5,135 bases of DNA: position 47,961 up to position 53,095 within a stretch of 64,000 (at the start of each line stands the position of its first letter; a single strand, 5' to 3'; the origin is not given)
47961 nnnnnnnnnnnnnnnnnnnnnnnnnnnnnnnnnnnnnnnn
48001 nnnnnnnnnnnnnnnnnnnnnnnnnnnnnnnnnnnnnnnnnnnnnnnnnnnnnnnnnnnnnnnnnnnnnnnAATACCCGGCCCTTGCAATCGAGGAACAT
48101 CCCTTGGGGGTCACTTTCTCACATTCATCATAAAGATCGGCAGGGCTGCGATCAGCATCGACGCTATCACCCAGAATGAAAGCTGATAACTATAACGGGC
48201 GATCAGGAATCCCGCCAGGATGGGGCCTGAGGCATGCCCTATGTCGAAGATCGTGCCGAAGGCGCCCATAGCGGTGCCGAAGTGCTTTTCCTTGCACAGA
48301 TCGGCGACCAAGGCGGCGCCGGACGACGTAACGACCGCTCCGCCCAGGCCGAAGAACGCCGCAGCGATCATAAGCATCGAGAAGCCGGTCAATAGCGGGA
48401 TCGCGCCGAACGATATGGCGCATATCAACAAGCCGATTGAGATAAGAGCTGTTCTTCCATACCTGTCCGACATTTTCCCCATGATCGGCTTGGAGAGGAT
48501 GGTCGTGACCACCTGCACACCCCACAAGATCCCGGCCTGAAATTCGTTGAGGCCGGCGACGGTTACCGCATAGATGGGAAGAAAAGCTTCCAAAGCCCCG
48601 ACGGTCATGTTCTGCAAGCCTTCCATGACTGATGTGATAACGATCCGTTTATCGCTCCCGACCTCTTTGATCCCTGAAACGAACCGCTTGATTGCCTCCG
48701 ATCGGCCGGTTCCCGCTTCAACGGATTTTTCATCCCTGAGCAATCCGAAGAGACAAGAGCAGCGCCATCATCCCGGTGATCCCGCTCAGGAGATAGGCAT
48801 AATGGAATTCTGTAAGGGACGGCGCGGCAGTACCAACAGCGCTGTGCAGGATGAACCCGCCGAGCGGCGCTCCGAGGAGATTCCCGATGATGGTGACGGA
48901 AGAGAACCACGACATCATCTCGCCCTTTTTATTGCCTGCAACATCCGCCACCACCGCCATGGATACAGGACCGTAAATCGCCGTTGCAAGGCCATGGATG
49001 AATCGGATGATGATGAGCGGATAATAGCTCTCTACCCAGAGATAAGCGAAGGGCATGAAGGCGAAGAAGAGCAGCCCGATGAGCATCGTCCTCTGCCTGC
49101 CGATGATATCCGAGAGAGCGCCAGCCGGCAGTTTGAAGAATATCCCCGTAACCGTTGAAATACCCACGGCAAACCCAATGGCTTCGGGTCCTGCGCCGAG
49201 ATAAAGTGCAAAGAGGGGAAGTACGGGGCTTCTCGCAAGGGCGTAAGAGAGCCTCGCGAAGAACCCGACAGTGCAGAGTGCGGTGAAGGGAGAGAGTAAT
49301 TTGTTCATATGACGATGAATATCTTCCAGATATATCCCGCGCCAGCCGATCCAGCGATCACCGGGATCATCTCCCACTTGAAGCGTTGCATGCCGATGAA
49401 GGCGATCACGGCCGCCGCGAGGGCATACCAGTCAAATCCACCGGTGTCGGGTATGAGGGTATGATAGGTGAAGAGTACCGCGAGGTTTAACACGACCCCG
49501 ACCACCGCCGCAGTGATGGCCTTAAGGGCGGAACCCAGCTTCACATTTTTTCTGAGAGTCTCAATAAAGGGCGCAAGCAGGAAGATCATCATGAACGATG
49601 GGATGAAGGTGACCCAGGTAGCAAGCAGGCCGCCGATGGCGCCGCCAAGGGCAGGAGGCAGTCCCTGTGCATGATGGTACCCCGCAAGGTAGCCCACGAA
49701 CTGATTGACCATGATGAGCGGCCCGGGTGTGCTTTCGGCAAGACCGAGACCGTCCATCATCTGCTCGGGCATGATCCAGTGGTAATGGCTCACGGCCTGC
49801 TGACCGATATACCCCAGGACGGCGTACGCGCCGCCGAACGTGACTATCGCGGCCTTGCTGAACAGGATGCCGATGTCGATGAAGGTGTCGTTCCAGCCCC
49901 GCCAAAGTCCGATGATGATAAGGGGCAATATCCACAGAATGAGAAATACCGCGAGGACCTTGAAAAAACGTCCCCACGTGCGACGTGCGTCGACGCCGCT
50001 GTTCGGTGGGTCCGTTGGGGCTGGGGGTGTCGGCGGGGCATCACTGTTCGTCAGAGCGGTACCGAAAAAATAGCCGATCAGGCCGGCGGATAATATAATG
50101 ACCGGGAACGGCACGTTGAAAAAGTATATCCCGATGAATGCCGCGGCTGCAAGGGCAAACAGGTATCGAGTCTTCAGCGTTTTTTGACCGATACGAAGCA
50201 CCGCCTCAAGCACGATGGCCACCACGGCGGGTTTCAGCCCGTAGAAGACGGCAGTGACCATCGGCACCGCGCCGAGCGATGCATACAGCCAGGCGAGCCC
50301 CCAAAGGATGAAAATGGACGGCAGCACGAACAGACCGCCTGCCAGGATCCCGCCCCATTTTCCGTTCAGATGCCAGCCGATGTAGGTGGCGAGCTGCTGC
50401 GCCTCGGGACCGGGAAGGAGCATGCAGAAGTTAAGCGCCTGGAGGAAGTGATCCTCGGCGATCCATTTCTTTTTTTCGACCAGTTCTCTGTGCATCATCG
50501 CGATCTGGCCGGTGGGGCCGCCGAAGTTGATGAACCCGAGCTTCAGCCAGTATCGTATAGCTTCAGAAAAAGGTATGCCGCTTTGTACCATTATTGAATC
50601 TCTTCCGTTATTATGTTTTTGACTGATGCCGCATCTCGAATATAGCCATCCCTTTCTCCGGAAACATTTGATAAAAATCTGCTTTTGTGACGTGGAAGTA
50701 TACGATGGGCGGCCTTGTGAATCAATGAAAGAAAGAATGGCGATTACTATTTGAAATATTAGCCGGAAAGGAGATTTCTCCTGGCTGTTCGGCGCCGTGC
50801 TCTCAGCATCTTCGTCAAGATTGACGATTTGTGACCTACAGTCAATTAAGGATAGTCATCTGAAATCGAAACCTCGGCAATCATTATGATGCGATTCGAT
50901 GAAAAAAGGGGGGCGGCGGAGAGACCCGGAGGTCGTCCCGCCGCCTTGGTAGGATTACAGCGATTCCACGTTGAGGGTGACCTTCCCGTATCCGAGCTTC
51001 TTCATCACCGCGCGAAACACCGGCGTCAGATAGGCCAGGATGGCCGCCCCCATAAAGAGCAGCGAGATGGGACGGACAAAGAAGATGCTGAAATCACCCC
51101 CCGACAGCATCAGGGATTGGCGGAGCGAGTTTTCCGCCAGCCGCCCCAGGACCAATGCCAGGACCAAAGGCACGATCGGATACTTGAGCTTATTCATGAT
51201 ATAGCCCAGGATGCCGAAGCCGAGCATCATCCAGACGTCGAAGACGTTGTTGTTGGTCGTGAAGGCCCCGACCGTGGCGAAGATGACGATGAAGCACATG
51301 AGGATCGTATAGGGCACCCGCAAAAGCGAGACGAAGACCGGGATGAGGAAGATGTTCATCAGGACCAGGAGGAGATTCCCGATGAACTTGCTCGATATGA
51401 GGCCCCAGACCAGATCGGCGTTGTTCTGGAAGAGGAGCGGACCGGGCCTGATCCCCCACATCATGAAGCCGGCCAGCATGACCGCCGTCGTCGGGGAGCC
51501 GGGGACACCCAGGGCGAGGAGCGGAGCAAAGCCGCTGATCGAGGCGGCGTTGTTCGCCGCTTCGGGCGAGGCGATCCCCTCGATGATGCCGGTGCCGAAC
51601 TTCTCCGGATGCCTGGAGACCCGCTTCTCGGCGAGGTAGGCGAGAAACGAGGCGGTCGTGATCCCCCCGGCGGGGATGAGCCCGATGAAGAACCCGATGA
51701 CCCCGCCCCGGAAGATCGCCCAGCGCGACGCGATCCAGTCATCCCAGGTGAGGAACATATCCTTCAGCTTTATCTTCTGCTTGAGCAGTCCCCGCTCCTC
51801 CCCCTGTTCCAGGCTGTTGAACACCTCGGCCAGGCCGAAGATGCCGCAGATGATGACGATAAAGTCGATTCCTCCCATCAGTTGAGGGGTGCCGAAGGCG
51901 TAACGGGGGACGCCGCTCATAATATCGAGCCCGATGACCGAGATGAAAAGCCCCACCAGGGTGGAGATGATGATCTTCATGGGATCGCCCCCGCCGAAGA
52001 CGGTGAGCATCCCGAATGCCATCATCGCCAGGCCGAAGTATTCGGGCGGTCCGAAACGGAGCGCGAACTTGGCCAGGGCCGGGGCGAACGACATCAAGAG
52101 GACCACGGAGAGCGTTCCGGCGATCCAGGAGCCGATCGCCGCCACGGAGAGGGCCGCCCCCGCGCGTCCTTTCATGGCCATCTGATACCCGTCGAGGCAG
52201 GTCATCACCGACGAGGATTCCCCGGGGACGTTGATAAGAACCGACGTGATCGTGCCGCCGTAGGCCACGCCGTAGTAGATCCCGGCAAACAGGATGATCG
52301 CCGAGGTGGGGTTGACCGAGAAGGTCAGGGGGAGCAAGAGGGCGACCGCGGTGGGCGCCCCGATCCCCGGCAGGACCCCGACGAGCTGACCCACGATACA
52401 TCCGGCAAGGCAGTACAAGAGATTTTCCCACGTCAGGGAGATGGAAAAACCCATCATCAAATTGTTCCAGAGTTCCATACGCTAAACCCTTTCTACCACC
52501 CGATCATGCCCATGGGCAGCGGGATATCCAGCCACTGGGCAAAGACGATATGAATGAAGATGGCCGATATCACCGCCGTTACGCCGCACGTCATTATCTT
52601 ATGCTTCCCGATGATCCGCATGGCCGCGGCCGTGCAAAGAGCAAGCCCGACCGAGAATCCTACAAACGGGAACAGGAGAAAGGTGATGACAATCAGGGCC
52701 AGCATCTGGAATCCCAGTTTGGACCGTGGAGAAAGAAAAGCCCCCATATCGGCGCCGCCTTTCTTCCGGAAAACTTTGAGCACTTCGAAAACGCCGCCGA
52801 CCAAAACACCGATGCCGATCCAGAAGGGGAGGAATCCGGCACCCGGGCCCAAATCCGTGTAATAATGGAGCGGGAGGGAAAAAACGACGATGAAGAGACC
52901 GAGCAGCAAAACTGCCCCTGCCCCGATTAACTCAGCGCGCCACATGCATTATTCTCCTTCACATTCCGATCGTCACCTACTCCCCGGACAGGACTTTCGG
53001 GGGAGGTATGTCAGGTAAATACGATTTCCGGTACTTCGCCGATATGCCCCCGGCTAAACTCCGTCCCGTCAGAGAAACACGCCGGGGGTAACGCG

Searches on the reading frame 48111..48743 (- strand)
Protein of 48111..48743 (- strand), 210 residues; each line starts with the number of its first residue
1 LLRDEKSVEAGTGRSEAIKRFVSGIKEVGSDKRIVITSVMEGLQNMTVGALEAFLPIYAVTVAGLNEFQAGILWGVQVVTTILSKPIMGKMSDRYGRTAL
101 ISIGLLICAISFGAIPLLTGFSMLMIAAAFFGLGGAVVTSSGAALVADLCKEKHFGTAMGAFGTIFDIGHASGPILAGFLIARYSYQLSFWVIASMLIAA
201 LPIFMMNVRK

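Call 4: search_protein_families(library=pfam, proteins=[window:48111-48743:-])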
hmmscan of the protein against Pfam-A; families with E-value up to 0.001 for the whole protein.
window:48111-48743:- (210 aa): 6 families
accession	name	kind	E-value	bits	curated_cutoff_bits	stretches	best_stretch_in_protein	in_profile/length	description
PF07690.21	MFS_1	-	1.7e-27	96.7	33.4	1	46-204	10-168/347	Major Facilitator Superfamily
PF12832.13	MFS_1_like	-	3.2e-13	49.9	25.2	1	18-190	198-371/373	MFS_1 like family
PF13347.12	MFS_2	-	2.9e-08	33.1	27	1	18-188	210-388/427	MFS/sugar transport protein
PF06779.20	MFS_4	-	2.1e-05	24.5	26.3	1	42-199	202-358/364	Uncharacterised MFS-type transporter YbfB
PF03209.21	PUCC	-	0.00019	21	21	1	15-180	190-359/401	PUCC protein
PF01306.25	LacY_symp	-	0.00073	18.9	24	1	49-203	24-182/413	LacY proton/sugar symporter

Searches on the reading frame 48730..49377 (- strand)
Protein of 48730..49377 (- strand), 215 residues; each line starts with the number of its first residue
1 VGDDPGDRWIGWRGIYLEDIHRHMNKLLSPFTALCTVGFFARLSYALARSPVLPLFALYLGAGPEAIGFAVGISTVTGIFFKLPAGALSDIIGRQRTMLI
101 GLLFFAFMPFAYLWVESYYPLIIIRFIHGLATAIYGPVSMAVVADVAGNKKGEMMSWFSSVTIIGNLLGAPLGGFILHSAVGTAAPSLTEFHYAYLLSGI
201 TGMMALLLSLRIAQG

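Call 4: search_protein_families(library=pfam, proteins=[window:48730-49377:-])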
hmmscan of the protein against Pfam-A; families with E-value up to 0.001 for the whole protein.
window:48730-49377:- (215 aa): 3 families
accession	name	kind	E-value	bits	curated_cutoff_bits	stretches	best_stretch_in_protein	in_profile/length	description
PF07690.21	MFS_1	-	1.4e-26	93.7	33.4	1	35-208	2-167/347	Major Facilitator Superfamily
PF05977.19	MFS_3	-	3.3e-06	26.3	27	1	74-185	54-170/524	Transmembrane secretion effector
PF00083.30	Sugar_tr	-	1.3e-05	24.7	22.3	1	67-176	48-161/452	Sugar (and other) transporter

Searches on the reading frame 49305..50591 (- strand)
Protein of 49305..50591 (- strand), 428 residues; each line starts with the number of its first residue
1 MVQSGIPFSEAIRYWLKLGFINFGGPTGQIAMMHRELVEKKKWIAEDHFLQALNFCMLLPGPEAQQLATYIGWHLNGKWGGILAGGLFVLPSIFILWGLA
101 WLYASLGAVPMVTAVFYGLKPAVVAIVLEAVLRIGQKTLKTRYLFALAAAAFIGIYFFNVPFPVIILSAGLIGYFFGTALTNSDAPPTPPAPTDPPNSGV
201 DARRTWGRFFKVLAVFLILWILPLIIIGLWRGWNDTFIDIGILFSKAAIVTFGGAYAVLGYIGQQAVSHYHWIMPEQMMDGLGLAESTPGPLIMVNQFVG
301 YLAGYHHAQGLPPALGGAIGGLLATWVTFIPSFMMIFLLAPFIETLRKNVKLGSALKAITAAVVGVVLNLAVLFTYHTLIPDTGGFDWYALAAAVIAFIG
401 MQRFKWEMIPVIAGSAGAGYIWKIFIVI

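Call 4: search_protein_families(library=pfam, proteins=[window:49305-50591:-])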
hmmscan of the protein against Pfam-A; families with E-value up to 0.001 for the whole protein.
window:49305-50591:- (428 aa): 1 family
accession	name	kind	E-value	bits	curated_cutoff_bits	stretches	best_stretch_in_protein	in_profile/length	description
PF02417.20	Chromate_transp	-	1.3e-78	263.2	28.6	2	12-174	4-166/166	Chromate transporter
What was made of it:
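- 48072..50864 (-): Separately inserted block: an MFS transporter (split into two ORFs, 48111-48743 and 48730-49377) and chrA (49305-50591). GC is 55%, against 63% for the left flank. Pfam (call 4).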

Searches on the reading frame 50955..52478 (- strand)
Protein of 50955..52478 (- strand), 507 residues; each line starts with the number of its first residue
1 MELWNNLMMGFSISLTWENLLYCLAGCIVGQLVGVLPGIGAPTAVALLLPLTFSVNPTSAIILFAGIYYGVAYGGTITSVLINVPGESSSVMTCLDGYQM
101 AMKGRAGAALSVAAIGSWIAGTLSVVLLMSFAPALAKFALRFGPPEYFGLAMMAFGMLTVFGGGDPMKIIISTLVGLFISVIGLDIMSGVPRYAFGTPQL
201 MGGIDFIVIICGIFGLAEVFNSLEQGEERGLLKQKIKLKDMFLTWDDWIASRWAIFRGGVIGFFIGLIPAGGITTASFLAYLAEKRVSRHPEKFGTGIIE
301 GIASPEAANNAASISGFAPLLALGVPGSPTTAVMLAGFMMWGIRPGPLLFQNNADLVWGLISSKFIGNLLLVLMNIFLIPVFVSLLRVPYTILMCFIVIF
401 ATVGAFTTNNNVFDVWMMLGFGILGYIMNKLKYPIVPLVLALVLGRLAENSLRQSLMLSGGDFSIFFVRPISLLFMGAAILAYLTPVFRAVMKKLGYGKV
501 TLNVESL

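Call 4: search_protein_families(library=pfam, proteins=[window:50955-52478:-])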
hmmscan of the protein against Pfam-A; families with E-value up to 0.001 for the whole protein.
window:50955-52478:- (507 aa): 1 family
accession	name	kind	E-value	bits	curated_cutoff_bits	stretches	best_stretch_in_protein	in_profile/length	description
PF01970.21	TctA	-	4.1e-156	520.3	28.9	1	20-440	1-423/423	Tripartite tricarboxylate transporter TctA family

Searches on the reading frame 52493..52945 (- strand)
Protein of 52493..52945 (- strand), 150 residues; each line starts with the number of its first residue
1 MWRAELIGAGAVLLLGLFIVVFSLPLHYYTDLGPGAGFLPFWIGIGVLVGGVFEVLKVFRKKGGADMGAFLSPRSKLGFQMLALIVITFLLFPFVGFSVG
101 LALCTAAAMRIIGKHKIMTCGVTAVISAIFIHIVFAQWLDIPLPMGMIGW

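Call 4: search_protein_families(library=pfam, proteins=[window:52493-52945:-])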
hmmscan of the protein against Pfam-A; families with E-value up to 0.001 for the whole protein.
window:52493-52945:- (150 aa): 1 family
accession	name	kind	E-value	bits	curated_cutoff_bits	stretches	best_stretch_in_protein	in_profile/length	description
PF07331.16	TctB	-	2.8e-14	53.9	29.1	1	11-144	6-137/137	Tripartite tricarboxylate transporter TctB family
